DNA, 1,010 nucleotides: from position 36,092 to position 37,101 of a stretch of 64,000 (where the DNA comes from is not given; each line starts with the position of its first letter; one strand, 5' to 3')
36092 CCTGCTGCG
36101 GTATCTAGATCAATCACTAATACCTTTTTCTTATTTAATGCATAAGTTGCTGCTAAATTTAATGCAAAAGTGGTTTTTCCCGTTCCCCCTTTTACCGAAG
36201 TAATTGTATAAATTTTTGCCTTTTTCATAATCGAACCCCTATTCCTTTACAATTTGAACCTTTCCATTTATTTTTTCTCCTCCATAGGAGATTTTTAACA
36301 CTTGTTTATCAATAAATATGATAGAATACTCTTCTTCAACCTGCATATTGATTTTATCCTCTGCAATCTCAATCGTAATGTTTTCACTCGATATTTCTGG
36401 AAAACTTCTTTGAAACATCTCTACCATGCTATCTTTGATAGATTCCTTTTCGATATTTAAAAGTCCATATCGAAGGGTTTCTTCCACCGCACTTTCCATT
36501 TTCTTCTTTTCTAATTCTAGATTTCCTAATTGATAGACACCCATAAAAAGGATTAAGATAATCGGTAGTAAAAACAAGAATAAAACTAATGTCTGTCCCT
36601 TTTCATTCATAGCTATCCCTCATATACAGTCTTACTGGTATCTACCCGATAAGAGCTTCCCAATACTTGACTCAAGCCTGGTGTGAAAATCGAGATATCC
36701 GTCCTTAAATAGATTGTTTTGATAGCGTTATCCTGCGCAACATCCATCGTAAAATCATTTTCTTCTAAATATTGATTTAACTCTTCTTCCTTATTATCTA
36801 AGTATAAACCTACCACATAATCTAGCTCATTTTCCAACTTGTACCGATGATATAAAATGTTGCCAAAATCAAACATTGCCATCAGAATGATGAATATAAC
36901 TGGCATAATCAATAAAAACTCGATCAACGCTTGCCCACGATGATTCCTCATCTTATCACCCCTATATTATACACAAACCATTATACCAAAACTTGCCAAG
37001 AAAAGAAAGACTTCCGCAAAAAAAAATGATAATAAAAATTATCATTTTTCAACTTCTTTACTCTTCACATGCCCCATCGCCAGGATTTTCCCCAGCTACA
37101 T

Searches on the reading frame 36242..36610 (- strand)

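Call 82: search_protein_families(library=pfam, proteins=[window:36242-36610:-], max_evalue=0.001)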
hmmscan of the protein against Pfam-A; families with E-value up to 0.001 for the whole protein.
window:36242-36610:- (123 aa): 1 family
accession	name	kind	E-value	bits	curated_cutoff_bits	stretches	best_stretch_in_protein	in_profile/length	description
PF13400.11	Tad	-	0.00015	22.5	22.3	1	5-43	1-38/47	Putative Flp pilus-assembly TadE/G-like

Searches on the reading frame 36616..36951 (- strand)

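Call 82: search_protein_families(library=pfam, proteins=[window:36616-36951:-], max_evalue=0.001)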
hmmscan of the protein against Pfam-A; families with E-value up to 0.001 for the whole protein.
window:36616-36951:- (112 aa): 1 family
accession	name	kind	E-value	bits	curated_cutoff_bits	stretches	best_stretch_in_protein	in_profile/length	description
PF07811.17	TadE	-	9.2e-10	38.9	22.9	1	6-41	1-36/43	TadE-like protein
